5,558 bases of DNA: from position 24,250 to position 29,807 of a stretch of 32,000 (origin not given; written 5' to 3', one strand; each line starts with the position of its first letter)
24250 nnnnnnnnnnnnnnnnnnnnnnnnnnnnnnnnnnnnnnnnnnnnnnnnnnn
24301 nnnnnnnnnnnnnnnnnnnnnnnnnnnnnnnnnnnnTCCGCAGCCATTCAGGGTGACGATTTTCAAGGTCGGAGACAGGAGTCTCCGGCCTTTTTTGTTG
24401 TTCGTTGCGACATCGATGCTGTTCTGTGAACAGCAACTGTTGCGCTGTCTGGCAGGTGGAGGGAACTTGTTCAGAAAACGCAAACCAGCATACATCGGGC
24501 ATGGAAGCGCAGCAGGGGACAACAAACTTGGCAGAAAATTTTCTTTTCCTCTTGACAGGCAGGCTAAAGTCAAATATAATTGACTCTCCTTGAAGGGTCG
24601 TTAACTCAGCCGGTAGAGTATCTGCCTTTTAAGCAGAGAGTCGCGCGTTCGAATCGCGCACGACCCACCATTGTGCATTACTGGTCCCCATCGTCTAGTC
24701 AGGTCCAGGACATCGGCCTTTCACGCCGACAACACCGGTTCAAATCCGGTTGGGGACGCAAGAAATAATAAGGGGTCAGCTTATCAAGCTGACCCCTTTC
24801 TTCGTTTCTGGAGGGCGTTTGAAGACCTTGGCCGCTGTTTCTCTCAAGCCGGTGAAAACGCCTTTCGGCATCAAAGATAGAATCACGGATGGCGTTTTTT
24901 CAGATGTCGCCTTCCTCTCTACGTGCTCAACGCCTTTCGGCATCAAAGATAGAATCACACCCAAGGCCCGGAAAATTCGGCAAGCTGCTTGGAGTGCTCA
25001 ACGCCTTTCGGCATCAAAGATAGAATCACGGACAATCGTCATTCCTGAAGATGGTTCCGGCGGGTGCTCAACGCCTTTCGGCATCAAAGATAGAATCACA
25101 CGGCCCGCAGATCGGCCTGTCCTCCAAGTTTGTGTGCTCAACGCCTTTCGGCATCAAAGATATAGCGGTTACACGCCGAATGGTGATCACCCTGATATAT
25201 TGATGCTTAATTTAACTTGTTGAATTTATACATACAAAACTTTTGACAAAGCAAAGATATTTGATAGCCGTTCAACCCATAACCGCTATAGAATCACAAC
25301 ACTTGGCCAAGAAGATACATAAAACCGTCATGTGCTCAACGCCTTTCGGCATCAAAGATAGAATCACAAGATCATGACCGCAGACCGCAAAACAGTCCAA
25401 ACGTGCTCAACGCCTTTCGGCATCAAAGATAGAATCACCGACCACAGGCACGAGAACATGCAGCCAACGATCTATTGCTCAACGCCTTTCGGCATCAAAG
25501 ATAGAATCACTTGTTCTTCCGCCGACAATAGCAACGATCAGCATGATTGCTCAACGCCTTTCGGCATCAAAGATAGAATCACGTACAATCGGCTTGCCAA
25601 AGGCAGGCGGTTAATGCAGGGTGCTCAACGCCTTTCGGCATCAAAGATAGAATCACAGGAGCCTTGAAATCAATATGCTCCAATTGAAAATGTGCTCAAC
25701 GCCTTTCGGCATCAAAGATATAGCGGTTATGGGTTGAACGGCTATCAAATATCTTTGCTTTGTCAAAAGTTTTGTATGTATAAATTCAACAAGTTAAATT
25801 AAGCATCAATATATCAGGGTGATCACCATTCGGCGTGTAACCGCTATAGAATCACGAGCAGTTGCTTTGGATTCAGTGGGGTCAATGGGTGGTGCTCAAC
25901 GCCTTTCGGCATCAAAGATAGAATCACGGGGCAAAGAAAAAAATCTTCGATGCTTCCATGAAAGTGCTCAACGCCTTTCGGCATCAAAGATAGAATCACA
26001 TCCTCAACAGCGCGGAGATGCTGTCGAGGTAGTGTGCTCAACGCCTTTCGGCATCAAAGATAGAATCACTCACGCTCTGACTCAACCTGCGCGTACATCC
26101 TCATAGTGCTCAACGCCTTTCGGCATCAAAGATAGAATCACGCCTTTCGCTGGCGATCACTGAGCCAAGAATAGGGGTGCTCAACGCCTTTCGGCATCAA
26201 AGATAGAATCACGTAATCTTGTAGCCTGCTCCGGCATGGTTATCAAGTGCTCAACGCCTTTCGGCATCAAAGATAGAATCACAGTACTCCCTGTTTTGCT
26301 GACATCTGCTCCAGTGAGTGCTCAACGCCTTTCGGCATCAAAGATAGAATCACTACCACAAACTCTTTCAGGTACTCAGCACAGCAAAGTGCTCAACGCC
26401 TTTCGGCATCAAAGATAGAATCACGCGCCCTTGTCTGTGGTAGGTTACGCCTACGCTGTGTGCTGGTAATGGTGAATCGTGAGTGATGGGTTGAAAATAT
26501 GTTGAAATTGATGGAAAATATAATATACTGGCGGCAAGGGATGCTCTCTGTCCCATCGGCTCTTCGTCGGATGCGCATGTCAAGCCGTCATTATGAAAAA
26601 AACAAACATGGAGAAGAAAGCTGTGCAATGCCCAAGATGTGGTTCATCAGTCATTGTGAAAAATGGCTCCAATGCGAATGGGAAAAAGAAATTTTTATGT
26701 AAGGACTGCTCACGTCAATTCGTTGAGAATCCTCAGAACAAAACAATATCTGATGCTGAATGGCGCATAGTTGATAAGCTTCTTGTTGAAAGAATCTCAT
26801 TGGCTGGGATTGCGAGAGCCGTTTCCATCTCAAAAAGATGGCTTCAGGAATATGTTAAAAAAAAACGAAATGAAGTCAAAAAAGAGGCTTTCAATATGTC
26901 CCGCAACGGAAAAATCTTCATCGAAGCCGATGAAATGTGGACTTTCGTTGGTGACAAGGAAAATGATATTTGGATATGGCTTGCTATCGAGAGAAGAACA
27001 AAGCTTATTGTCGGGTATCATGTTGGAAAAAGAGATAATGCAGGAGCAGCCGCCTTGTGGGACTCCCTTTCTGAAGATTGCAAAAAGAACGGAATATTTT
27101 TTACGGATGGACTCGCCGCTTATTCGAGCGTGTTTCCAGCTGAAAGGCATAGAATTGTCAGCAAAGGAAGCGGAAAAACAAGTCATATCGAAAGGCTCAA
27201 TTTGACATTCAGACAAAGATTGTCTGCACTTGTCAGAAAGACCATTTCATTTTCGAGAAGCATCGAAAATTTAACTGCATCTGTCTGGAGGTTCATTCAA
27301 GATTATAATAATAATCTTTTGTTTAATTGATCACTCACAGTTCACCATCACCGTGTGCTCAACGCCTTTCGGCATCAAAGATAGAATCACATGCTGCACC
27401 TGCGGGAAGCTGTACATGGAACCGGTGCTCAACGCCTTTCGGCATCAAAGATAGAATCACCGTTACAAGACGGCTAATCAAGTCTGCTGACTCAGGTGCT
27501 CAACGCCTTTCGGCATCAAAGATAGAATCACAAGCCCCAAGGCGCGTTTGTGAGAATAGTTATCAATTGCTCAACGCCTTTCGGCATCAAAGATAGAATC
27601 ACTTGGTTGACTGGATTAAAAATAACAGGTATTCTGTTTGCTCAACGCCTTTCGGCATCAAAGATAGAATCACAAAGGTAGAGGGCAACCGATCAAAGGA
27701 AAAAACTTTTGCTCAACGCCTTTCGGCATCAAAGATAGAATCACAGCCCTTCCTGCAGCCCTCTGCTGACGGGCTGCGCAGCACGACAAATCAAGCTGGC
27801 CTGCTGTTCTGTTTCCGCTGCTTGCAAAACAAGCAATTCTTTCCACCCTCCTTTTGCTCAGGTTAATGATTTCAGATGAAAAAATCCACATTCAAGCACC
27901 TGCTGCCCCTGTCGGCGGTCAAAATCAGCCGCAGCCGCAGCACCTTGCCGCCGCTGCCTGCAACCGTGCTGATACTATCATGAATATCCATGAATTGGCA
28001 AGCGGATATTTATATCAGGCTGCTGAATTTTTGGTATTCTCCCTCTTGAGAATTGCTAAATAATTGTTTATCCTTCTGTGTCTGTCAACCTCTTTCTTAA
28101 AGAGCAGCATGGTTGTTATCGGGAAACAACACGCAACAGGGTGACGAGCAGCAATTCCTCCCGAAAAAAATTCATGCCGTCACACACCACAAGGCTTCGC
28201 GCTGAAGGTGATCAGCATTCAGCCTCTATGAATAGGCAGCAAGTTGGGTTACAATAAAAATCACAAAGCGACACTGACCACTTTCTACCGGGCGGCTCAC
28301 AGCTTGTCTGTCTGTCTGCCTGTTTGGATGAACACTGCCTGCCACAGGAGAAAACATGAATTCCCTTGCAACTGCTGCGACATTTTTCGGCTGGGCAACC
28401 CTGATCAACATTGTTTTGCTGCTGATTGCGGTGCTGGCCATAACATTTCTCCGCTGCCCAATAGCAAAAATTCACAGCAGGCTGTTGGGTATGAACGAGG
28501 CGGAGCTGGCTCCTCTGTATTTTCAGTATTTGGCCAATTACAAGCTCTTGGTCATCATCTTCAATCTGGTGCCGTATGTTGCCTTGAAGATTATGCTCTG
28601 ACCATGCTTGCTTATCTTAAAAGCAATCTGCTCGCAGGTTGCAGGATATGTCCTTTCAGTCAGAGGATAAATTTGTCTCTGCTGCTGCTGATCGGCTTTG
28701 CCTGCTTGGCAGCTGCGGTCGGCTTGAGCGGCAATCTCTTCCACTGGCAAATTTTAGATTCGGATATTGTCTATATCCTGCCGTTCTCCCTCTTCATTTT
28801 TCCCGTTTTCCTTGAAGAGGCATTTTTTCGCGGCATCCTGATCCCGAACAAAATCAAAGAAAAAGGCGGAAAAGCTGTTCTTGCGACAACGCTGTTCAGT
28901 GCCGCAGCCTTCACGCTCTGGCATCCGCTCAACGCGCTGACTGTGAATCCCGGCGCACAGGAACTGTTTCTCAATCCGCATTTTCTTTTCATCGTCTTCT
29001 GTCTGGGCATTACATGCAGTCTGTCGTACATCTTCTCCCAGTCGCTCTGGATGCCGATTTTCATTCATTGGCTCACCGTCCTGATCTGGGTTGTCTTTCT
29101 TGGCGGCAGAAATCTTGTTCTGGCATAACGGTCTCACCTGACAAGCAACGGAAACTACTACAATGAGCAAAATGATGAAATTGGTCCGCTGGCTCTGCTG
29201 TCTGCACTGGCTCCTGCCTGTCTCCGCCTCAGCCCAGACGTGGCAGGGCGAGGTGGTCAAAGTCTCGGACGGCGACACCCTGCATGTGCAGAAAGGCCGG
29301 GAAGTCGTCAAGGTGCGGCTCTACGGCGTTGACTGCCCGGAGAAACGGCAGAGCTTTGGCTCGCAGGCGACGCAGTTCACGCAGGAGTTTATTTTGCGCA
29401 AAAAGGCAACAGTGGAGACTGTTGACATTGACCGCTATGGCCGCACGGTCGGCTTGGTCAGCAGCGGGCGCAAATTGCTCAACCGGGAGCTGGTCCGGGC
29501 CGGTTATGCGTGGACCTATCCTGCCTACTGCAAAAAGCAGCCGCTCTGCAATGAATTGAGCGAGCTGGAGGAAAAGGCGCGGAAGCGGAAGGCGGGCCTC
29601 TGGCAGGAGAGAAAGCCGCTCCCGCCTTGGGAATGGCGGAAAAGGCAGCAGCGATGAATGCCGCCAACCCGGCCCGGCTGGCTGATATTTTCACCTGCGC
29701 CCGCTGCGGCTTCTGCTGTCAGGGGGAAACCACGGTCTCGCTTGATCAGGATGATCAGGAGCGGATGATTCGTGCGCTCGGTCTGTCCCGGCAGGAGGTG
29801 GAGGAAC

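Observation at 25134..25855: Two identical 126-bp MITEs, in opposite orientation, inserted at exactly the same TA of two different CRISPR repeats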

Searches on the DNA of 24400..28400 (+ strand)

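Call 33: search_rna_families(source=window, start=24400, end=28400, threshold=evalue, max_evalue=1)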
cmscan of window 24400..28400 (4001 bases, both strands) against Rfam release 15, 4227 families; matches with E-value up to 1: 30.
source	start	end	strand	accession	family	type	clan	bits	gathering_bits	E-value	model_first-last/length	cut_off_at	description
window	24595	24667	+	RF00005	tRNA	Gene; tRNA;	CL00001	70.3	29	1.6e-14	1-71/71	no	tRNA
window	24684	24758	+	RF00005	tRNA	Gene; tRNA;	CL00001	62.5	29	2.3e-12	1-71/71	no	tRNA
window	25332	25368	-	RF01343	CRISPR-DR33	Gene; CRISPR;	-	35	39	2.9e-05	1-37/37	no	CRISPR RNA direct repeat element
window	24923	24959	-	RF01343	CRISPR-DR33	Gene; CRISPR;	-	35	39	2.9e-05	1-37/37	no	CRISPR RNA direct repeat element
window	25064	25100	-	RF01343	CRISPR-DR33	Gene; CRISPR;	-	35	39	2.9e-05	1-37/37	no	CRISPR RNA direct repeat element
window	25621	25657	-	RF01343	CRISPR-DR33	Gene; CRISPR;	-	35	39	2.9e-05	1-37/37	no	CRISPR RNA direct repeat element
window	25964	26000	-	RF01343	CRISPR-DR33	Gene; CRISPR;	-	35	39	2.9e-05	1-37/37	no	CRISPR RNA direct repeat element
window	26247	26283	-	RF01343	CRISPR-DR33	Gene; CRISPR;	-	35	39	2.9e-05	1-37/37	no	CRISPR RNA direct repeat element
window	27355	27391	-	RF01343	CRISPR-DR33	Gene; CRISPR;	-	35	39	2.9e-05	1-37/37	no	CRISPR RNA direct repeat element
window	27496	27532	-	RF01343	CRISPR-DR33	Gene; CRISPR;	-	35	39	2.9e-05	1-37/37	no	CRISPR RNA direct repeat element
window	26034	26070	-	RF01343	CRISPR-DR33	Gene; CRISPR;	-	34.8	39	3.2e-05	1-37/37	no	CRISPR RNA direct repeat element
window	26318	26354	-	RF01343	CRISPR-DR33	Gene; CRISPR;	-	34.8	39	3.2e-05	1-37/37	no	CRISPR RNA direct repeat element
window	24994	25030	-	RF01343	CRISPR-DR33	Gene; CRISPR;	-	34.7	39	3.5e-05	1-37/37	no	CRISPR RNA direct repeat element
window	25892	25928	-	RF01343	CRISPR-DR33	Gene; CRISPR;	-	34.7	39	3.5e-05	1-37/37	no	CRISPR RNA direct repeat element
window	26106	26142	-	RF01343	CRISPR-DR33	Gene; CRISPR;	-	34.7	39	3.5e-05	1-37/37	no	CRISPR RNA direct repeat element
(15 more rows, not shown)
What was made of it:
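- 24851..27744 (-): CRISPR array of 25 repeats (36 nt; + strand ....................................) and 24 spacers. The degenerate terminal repeat is at 24851-24886. The array is interrupted three times. Call 33 gives Rfam CRISPR-DR33 matches on the minus strand (30-35 bits, below the gathering score of 39).
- On Type I-B CRISPR-Cas locus: Rfam CRISPR-DR33 scores 30-35 bits, below the gathering score of 39 (call 33).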

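Call 34: search_dna_similar(query=window:25163-25288:+, collection=plasmids, mode=distant, max_evalue=1)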
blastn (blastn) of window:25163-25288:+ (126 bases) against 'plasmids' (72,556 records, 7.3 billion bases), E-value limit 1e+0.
Records with a match: 1; places in all: 1; records where one place covers at least 80% of the query: 0.
Best place of each record, by identity: 80-90% 1.
By first word of the organism name: Mesomycoplasma 1.
By predicted mobility (MOB-suite, as given by PLSDB): non-mobilizable 1.
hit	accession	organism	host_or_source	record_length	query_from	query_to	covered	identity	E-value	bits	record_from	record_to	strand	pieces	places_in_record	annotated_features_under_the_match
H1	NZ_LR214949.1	Mesomycoplasma hyorhinis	Uninoculated HEP-2 tissue culture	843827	33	82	40%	80.0%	8e-3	46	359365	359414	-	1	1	none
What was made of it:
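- Tried and rejected: blastn of the MITE against plasmids gave only a chance AT-rich hit (call 34).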

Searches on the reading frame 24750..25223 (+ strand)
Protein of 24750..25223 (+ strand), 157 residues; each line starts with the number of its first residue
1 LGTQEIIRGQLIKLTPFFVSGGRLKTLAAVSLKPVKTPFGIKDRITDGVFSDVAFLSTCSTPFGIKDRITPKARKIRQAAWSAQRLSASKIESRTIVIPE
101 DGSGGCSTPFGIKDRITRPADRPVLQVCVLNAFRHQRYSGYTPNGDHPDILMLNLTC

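Call 64: search_protein_families(library=pfam, proteins=[window:24750-25223:+], max_evalue=1)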
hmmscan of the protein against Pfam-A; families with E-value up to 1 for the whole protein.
window:24750-25223:+ (157 aa): 0 families

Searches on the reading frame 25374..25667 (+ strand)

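Call 64: search_protein_families(library=pfam, proteins=[window:25374-25667:+], max_evalue=1)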
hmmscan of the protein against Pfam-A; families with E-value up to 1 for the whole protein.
window:25374-25667:+ (97 aa): 1 family
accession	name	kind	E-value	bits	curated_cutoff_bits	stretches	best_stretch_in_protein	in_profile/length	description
PF19517.4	DUF6050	-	0.0011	19.7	27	0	33-45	45-57/116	Family of unknown function (DUF6050)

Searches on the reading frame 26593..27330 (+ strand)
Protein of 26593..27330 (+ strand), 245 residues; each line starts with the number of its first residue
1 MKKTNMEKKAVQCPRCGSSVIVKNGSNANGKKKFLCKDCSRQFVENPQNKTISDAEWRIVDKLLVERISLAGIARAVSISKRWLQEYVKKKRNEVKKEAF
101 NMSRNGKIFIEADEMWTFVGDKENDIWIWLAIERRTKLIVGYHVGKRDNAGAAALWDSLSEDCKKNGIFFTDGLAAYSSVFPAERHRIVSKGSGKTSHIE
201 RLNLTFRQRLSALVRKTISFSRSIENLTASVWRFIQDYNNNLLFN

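Call 6: search_protein_families(library=pfam, proteins=[window:26593-27330:+], max_evalue=0.01)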
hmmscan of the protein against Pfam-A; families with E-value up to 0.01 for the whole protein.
window:26593-27330:+ (245 aa): 6 families
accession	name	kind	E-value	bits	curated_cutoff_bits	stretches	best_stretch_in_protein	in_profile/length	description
PF03400.19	DDE_Tnp_IS1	-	2.6e-21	76.8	24.1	1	109-235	4-125/131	IS1 transposase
PF03811.18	Zn_ribbon_InsA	-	9.1e-08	32.1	26.1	1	10-39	5-34/35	InsA N-terminal domain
PF13610.12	DDE_Tnp_IS240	-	7.5e-06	26.6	27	1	113-186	7-79/139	DDE domain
PF23451.1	Zn_ribbon_PaaD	-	0.0013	18.7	27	1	3-43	7-49/53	PaaD zinc beta ribbon domain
PF12760.12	Zn_ribbon_IS1595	-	0.0049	17.2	25.4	0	10-42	18-46/46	Transposase zinc-ribbon domain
PF25164.1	CoiA_N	-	0.0078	16.1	26.3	0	8-26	15-33/50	Competence protein CoiA, N-terminal domain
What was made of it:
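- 26465..27352 (+): IS1-family insertion sequence (888 bp). It has 23-bp inverted ends starting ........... and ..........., and a transposase ORF at 26593 (or 26623) to 27330. A 7-bp duplication, GTGTGCT, lies at 26458-26464 and 27353-27359. The element is inserted at a spacer/repeat boundary. Call 6 (Pfam DDE_Tnp_IS1 2.6e-21, Zn_ribbon_InsA).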

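Call 27: find_encoding_contigs(protein=window:26608-27330:+, flank=10000, max_places=10)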
Protein window:26608-27330:+ (240 aa): no gene with exactly this product is on record in the collection.

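Call 30: find_homologous_proteins(query=window:26593-27330:+, max_evalue=1e-20)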
Query window:26593-27330:+ (245 aa): 538 proteins with E <= 1e-20 among 1078 candidates; the best 120 are listed.
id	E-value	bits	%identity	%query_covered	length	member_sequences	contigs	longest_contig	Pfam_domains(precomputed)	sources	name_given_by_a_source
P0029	3.3e-146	503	99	93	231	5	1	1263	PF03811.18,PF03400.19,PF13610.13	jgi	jgi:IS1 family transposase/transposase-like protein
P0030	8.6e-145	498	94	96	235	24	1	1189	PF03811.18,PF03400.19,PF13610.13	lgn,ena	-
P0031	4.0e-130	450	82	98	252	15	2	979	PF03811.18,PF03400.19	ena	-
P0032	4.4e-128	444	83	96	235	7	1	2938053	PF03811.18,PF03400.19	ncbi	ncbi:IS1 transposase [Candidatus Electronema aureum]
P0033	2.1e-105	370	66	96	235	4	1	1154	PF03811.18,PF03400.19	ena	-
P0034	5.1e-101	355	71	96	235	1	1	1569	PF03811.18,PF03400.19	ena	-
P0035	2.1e-95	337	79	76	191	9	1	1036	PF03400.19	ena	-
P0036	3.4e-94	333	64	95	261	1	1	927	PF03811.18,PF03400.19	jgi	jgi:insertion element IS1 protein InsB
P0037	3.4e-86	307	76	73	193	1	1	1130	PF03400.19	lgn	-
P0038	1.6e-83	298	86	64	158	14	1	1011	PF03400.19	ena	-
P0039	1.9e-83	298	92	59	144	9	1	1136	PF03400.19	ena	-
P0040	8.7e-79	282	51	98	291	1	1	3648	PF03811.18,PF03400.19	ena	-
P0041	1.3e-76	275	52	94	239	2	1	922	PF03400.19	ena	-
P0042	4.1e-75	270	55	95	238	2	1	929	PF03400.19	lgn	-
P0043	4.1e-75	270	51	95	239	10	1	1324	PF03811.18,PF03400.19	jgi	-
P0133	2.5e-68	248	72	64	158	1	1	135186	PF03400.19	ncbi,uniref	ncbi:IS1 family transposase [Candidatus Electronema sp. JM]|uniref:IS1 family transposase n=1 Tax=Ca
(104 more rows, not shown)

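Call 31: list_cluster_members(proteins=[P0029, P0030, P0031, P0035, P0038, P0039])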
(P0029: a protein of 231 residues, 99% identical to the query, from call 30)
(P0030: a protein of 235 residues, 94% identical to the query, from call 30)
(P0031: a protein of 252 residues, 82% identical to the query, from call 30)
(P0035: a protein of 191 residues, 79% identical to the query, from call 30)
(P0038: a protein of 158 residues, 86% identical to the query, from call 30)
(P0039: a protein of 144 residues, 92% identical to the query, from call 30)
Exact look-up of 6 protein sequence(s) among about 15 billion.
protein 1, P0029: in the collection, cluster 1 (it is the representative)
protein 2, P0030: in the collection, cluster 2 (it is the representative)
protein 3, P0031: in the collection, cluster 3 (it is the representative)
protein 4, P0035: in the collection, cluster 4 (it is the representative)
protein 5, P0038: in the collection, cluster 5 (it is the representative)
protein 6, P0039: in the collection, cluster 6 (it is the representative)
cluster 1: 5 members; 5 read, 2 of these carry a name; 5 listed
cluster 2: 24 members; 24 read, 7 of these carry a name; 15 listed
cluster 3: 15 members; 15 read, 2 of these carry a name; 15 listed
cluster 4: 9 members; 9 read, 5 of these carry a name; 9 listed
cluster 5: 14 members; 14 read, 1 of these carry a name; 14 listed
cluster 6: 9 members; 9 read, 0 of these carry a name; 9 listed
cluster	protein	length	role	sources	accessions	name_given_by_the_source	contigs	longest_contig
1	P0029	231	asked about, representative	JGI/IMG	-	IS1 family transposase/transposase-like protein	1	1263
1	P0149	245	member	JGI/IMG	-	IS1 family transposase/transposase-like protein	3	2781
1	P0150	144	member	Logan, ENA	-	-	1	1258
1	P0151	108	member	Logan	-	-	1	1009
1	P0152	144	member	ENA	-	-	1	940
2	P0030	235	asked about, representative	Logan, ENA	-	-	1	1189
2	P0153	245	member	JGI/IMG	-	IS1 family transposase/transposase-like protein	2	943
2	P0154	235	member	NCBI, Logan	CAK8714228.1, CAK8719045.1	InsA N-terminal domain-containing protein [Candidatus Electronema halotolerans]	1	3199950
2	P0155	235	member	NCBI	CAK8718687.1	InsA N-terminal domain-containing protein [Candidatus Electronema halotolerans]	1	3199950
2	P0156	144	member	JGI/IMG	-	IS1 family transposase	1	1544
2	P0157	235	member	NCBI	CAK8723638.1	InsA N-terminal domain-containing protein [Candidatus Electronema halotolerans]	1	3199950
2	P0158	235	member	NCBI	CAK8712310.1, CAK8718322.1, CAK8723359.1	InsA N-terminal domain-containing protein [Candidatus Electronema halotolerans]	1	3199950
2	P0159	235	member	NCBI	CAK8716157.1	InsA N-terminal domain-containing protein [Candidatus Electronema halotolerans]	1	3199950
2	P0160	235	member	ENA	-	-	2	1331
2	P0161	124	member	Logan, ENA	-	-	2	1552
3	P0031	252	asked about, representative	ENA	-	-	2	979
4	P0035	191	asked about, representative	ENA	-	-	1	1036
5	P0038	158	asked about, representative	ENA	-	-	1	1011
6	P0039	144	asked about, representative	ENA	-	-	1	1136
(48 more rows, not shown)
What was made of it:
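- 26465..27352 (+): Call 31 lists 8 accessions for five near-identical 235-aa products of Ca.
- Eight accessions cover five near-identical IS1 products in this genome (call 31).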

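Call 32: find_encoding_contigs(protein=P0158, flank=10000, max_places=10)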
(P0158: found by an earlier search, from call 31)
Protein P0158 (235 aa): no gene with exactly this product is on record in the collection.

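Call 39: find_encoding_contigs(protein=P0032, flank=10000, max_places=10)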
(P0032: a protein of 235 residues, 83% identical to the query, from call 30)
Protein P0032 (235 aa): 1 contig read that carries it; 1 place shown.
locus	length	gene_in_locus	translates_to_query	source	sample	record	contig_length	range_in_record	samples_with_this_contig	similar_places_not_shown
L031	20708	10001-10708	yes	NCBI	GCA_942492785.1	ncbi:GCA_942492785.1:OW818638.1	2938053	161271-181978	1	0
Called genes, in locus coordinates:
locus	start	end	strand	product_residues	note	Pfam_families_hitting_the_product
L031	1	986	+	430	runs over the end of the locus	PF00202:Aminotran_3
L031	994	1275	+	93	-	PF09527:ATPase_gene1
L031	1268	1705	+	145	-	PF03899:ATP-synt_I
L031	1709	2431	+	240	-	PF00119:ATP-synt_A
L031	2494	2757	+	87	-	PF00137:ATP-synt_C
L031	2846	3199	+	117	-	PF03061:4HBT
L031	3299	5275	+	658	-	PF00005:ABC_tran, PF02463:SMC_N (faint), PF13555:AAA_29 (faint), PF13604:AAA_30 (faint), PF13304:AAA_21 (faint), PF12848:ABC_tran_Xtn, PF00005:ABC_tran, PF16326:ABC_tran_CTD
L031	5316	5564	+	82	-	-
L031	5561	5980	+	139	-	PF01850:PIN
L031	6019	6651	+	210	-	-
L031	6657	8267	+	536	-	-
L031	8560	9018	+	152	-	-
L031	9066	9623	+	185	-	-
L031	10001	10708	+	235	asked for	PF03811:Zn_ribbon_InsA (weak), PF03400:DDE_Tnp_IS1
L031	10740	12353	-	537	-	PF03235:GmrSD_N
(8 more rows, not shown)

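Call 69: find_encoding_contigs(protein=P0133, flank=10000, max_places=10)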
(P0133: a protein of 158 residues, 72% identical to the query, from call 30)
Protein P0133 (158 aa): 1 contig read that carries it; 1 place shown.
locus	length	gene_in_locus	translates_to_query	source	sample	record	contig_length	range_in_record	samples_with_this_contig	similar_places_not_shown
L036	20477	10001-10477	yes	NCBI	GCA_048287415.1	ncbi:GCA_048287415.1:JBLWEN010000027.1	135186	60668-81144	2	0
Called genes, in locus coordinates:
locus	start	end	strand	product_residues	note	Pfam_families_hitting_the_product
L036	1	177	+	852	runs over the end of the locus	PF08335:GlnD_UR_UTase, PF27444:GlnD_3rd (weak), PF01966:HD, PF01842:ACT (weak), PF22754:bHLH-TF_ACT-like_plant (faint), PF24931:ACT_ACR9_3rd, PF26956:ACT_ACR_D1 (weak)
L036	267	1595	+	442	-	PF03951:Gln-synt_N, PF00120:Gln-synt_C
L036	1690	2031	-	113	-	-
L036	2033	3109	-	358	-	PF14734:DUF4469 (weak)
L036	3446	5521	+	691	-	PF00082:Peptidase_S8, PF18047:PatG_D, PF18065:PatG_C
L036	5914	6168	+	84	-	-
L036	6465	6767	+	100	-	PF07098:DUF1360 (weak)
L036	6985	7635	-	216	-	PF00730:HhH-GPD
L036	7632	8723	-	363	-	PF00365:PFK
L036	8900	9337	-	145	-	PF27746:Small_heat_shock_put, PF00011:HSP20, PF17886:ArsA_HSP20 (weak)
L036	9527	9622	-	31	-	-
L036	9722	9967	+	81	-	-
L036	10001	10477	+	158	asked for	PF03400:DDE_Tnp_IS1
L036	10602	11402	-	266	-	PF00132:Hexapep (faint), PF25084:LbH_EIF2B (weak), PF25087:GMPPB_C (weak)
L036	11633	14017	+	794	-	PF02190:LON_substr_bdg, PF08298:AAA_PrkA (faint), PF05496:RuvB_N (faint), PF00004:AAA, PF07728:AAA_5 (weak), PF22667:Lon_lid, PF05362:Lon_C, PF13541:ChlI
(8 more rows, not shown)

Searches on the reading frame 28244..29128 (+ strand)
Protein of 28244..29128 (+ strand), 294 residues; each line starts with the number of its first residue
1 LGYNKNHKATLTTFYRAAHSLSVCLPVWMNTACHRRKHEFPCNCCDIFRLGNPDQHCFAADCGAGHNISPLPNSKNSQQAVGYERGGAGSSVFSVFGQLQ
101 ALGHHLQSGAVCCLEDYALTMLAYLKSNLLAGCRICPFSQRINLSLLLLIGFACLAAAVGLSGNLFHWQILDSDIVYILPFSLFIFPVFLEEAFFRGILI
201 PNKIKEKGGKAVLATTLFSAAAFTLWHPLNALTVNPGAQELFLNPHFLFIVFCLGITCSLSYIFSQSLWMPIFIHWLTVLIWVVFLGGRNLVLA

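Call 6: search_protein_families(library=pfam, proteins=[window:28244-29128:+], max_evalue=0.01)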
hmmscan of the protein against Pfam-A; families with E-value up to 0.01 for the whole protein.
window:28244-29128:+ (294 aa): 1 family
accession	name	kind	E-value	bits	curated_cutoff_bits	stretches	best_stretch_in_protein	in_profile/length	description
PF02517.21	Rce1-like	-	6.6e-14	52.4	22.4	1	180-278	8-90/93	Type II CAAX prenyl endopeptidase Rce1-like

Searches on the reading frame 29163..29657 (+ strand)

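Call 6: search_protein_families(library=pfam, proteins=[window:29163-29657:+], max_evalue=0.01)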
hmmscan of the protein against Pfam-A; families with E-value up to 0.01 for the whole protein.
window:29163-29657:+ (164 aa): 1 family
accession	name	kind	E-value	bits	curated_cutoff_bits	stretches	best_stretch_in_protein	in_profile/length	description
PF00565.23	SNase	-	2.7e-27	95.8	21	1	50-148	1-106/107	Staphylococcal nuclease homologue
